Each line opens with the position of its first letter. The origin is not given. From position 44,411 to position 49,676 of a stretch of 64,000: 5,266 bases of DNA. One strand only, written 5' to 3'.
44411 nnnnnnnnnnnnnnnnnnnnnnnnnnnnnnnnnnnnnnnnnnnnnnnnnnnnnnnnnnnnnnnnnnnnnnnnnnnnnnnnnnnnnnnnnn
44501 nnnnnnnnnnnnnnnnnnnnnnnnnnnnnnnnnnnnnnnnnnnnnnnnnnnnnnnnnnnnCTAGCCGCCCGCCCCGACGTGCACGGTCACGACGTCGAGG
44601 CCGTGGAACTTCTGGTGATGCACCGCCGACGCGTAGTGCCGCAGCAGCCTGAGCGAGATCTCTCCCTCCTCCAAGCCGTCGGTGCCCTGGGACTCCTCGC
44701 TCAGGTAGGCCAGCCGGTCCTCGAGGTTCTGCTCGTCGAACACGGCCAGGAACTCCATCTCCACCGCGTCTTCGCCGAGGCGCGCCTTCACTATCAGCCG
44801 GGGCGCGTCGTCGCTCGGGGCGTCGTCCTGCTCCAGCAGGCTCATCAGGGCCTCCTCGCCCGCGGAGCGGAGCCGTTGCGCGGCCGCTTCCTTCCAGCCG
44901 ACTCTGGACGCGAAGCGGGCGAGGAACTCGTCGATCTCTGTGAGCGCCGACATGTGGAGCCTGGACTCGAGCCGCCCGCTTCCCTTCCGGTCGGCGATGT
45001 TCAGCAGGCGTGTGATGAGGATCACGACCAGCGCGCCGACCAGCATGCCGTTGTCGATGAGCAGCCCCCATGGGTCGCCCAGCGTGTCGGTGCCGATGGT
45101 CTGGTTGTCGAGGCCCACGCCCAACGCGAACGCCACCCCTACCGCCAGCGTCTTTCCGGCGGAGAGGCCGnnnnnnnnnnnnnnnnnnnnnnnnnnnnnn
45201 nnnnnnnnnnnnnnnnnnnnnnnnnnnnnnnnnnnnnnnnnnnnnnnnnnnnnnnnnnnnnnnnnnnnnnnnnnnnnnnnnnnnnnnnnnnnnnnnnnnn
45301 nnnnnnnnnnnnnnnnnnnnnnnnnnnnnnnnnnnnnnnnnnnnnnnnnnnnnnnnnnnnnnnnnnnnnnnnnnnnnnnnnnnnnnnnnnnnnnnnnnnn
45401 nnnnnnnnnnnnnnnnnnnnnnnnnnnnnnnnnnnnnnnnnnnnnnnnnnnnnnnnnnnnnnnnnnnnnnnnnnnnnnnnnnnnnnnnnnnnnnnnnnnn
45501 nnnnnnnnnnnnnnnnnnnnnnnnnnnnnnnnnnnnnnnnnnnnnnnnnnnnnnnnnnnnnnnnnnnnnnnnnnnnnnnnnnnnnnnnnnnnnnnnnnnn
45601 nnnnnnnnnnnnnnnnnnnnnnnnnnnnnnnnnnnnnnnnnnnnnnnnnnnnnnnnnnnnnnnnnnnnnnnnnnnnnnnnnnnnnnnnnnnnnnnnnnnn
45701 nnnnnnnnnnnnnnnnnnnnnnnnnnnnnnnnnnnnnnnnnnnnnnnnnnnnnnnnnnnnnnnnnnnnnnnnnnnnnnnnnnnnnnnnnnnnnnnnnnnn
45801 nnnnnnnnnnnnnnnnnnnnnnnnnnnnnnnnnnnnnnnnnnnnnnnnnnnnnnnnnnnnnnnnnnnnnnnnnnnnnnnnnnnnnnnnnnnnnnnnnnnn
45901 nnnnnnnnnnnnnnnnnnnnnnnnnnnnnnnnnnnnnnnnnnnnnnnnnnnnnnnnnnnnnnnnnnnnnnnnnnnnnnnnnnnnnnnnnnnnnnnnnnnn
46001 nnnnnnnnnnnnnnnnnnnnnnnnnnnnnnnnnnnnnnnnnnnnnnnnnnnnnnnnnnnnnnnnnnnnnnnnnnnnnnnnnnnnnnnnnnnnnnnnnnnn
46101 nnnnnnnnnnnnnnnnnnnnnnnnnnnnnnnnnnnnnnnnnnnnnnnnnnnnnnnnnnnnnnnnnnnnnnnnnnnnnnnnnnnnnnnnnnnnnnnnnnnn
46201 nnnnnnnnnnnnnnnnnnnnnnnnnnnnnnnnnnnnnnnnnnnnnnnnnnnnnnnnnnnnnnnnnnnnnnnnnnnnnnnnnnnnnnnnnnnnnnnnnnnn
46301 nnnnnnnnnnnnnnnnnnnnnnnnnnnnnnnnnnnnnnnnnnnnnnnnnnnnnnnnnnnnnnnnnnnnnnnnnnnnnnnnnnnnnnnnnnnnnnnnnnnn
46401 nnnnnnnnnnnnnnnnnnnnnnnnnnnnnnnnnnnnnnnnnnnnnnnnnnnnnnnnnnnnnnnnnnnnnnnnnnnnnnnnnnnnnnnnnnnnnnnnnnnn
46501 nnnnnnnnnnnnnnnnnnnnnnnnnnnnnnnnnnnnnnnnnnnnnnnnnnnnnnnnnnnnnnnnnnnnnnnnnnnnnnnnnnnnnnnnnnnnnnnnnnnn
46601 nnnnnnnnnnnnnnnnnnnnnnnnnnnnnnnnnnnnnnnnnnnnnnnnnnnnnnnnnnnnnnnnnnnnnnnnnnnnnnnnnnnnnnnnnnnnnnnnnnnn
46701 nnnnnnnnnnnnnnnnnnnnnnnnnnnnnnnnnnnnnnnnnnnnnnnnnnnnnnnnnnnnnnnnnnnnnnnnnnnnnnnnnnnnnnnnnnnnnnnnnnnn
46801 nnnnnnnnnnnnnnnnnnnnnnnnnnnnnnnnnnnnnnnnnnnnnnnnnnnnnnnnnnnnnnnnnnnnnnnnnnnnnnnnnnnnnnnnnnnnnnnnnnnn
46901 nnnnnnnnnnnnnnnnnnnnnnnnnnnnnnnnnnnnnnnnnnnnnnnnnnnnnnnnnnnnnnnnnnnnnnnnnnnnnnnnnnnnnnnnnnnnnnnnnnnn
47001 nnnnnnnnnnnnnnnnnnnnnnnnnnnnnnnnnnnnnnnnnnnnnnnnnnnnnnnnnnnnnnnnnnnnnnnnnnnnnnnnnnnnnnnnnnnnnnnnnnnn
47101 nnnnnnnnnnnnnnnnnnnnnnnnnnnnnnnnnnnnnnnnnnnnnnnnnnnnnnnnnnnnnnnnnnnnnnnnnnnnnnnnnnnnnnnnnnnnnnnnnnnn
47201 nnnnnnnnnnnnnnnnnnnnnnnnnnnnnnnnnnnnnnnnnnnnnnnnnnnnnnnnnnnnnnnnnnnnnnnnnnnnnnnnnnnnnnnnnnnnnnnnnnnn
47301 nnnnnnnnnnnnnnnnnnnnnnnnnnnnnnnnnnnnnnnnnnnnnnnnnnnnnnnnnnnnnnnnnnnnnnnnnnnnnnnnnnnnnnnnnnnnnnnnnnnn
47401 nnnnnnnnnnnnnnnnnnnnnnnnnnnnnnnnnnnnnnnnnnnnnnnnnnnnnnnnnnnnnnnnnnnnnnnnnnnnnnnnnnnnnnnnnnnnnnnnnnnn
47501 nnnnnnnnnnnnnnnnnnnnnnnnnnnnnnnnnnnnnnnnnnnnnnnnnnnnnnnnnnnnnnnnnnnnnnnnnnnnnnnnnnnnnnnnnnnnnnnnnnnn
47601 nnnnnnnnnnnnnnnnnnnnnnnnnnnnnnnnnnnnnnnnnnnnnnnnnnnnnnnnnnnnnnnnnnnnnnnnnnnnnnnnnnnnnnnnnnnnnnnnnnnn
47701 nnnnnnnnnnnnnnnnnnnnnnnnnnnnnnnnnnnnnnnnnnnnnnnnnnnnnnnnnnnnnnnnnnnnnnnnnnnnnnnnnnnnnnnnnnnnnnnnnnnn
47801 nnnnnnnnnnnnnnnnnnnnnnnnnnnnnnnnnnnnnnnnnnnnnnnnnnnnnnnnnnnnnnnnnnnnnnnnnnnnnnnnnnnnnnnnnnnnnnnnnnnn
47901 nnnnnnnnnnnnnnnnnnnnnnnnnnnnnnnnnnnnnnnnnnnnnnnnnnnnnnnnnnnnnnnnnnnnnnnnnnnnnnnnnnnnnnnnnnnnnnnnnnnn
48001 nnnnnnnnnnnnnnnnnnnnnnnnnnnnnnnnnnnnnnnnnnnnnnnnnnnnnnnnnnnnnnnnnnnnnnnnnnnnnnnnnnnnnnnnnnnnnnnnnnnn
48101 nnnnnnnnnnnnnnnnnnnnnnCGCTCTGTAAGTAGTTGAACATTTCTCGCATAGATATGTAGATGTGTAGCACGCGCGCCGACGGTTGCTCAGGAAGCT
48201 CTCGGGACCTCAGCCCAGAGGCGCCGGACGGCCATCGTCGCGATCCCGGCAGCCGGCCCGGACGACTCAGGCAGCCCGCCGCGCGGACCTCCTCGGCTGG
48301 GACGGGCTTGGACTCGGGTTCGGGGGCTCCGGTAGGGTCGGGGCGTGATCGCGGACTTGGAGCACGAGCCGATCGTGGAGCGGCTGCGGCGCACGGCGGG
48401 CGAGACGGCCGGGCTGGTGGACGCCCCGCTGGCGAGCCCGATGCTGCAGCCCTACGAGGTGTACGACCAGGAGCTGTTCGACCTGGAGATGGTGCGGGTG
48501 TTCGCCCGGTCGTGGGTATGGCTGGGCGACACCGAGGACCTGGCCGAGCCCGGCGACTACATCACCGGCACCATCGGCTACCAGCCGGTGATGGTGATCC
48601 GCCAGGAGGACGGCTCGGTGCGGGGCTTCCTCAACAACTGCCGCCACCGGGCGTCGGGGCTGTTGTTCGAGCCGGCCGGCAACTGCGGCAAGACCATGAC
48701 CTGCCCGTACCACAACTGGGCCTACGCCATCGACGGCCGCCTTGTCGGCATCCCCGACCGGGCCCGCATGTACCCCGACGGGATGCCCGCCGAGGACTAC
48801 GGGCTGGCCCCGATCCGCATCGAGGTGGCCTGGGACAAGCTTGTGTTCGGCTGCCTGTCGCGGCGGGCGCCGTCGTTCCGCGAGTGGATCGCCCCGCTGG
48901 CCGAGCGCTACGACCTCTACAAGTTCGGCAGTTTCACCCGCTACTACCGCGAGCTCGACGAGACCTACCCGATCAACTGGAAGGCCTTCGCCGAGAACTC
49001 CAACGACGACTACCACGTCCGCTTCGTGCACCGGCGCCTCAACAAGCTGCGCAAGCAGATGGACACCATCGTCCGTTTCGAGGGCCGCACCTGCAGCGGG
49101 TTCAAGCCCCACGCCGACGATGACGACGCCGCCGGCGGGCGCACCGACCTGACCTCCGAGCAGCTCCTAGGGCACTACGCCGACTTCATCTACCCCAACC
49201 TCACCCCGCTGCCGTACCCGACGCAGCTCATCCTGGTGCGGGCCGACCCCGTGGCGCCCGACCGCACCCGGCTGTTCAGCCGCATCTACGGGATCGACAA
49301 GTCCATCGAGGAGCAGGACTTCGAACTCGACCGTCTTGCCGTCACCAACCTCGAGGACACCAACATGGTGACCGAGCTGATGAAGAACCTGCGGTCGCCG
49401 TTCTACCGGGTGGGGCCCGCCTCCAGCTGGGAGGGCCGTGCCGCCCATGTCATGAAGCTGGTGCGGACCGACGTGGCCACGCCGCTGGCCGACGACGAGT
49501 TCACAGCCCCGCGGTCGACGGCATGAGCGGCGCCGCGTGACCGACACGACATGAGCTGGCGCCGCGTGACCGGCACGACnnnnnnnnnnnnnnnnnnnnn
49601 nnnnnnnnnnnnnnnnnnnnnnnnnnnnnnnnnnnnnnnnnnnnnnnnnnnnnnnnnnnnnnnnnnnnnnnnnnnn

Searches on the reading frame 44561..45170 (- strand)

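Call 77: search_protein_families(library=pfam, proteins=[window:44561-45170:-], max_evalue=0.01)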
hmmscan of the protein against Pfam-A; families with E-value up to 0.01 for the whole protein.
window:44561-45170:- (203 aa): 0 families

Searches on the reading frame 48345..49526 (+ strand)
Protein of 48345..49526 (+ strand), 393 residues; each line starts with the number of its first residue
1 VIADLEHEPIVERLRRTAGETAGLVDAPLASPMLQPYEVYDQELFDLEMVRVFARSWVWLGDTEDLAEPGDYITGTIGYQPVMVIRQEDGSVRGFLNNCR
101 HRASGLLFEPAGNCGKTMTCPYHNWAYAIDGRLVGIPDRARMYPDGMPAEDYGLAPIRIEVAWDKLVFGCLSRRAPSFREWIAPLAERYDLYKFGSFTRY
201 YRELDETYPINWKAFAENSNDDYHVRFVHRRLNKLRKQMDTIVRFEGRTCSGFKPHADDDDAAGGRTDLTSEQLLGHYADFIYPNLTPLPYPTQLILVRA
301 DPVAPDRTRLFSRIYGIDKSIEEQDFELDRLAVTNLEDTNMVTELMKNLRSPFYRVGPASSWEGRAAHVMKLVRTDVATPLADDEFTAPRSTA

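Call 12: search_protein_families(library=pfam, proteins=[window:48345-49526:+], max_evalue=0.00001)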
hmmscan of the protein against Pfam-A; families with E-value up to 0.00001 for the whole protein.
window:48345-49526:+ (393 aa): 2 families
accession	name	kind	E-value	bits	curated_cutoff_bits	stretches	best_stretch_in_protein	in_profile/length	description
PF00848.25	Ring_hydroxyl_A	-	1.9e-16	61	24.9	1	205-371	13-200/208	Ring hydroxylating alpha subunit (catalytic domain)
PF00355.32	Rieske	-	1.4e-15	57.4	20.3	1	56-141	1-83/88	Rieske [2Fe-2S] domain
